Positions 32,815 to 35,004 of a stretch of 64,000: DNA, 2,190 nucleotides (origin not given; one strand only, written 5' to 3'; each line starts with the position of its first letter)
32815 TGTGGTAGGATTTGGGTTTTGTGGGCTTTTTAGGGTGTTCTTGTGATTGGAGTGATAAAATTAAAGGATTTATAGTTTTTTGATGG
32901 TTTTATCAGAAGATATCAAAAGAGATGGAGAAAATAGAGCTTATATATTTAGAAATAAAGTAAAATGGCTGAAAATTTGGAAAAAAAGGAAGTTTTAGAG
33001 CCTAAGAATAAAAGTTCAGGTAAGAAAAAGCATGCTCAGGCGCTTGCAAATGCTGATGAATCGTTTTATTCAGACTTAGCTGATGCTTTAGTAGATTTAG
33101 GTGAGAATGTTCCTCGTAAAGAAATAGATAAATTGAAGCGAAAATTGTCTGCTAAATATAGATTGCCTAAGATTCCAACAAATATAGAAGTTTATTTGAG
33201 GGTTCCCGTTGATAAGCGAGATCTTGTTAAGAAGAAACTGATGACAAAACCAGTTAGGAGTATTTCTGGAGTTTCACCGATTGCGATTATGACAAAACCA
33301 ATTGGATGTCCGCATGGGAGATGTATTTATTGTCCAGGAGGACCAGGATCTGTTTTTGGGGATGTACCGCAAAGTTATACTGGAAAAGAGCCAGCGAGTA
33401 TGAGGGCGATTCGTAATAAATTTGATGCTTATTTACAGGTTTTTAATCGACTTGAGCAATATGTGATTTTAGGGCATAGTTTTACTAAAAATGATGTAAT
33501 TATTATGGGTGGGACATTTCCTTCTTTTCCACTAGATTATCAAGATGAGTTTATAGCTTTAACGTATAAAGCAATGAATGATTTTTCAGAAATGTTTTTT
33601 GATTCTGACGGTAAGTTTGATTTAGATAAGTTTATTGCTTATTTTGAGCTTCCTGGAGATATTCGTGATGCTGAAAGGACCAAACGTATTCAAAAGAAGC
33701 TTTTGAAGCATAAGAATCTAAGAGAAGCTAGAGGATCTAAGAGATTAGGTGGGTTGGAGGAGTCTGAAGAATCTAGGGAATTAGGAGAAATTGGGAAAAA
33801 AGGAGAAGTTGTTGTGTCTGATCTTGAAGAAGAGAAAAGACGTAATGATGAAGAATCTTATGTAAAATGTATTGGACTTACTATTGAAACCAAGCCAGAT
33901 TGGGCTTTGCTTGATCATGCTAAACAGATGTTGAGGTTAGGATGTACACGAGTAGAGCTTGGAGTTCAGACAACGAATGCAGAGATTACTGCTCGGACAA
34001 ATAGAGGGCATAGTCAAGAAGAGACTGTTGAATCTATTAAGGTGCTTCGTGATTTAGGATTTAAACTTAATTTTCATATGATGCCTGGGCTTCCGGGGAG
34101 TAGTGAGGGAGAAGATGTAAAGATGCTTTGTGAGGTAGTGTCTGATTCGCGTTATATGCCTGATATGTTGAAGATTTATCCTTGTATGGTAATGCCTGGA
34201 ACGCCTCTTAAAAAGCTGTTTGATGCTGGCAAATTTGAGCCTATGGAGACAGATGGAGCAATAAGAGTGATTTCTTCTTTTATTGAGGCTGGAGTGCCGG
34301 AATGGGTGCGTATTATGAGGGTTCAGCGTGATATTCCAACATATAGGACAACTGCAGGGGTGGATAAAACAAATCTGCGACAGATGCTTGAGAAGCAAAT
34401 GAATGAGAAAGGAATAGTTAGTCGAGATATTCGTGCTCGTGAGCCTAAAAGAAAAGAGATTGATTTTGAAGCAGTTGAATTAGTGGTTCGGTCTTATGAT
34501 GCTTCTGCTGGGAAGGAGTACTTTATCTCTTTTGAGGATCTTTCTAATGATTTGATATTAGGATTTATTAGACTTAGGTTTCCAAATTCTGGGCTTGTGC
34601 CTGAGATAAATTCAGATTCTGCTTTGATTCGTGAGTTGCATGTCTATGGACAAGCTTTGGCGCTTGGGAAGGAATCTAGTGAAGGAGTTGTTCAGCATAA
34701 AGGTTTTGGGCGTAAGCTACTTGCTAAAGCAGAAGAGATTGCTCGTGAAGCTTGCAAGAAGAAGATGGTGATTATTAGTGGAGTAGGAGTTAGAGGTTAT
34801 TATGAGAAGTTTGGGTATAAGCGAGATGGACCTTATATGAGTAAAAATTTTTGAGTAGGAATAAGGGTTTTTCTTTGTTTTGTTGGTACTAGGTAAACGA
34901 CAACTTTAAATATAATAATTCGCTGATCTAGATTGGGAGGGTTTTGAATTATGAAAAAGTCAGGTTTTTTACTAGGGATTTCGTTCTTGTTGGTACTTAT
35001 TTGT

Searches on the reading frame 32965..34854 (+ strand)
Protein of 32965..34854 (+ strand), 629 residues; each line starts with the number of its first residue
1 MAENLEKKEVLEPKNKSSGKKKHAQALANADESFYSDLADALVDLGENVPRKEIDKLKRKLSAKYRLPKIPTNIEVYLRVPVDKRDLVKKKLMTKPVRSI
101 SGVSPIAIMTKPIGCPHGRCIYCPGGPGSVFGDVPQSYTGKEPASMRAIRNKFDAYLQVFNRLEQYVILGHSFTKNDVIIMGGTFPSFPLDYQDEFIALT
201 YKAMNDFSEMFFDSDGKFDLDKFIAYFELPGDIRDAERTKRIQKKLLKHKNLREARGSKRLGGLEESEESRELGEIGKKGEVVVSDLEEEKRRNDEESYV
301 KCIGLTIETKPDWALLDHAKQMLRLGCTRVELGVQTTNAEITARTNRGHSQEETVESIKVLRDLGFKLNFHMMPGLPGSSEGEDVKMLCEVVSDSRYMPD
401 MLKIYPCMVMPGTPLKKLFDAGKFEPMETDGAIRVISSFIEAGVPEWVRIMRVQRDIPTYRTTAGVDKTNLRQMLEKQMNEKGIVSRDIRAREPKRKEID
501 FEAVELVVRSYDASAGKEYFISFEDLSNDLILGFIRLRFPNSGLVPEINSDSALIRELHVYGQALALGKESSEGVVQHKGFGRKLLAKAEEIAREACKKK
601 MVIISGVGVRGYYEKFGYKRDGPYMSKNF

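Call 47: search_protein_families(library=pfam, proteins=[window:32965-34854:+], max_evalue=0.001)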
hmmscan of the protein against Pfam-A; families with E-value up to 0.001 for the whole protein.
window:32965-34854:+ (629 aa): 5 families
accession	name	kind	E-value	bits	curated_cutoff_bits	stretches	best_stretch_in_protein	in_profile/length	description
PF16199.10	Radical_SAM_C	-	1.3e-19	70.5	31.9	1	399-480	1-84/85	Radical_SAM C-terminal domain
PF04055.27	Radical_SAM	-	1.1e-16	61.9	29.5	1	290-383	69-158/166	Radical SAM superfamily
PF23613.1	ELP3_N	-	7.6e-12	45.4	27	1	35-100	5-70/70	ELP3 N-terminal domain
PF00583.31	Acetyltransf_1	-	5.9e-06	27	20.7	1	529-618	42-116/116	Acetyltransferase (GNAT) family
PF13673.13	Acetyltransf_10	-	0.00062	20.2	23.6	0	576-627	63-116/128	Acetyltransferase (GNAT) domain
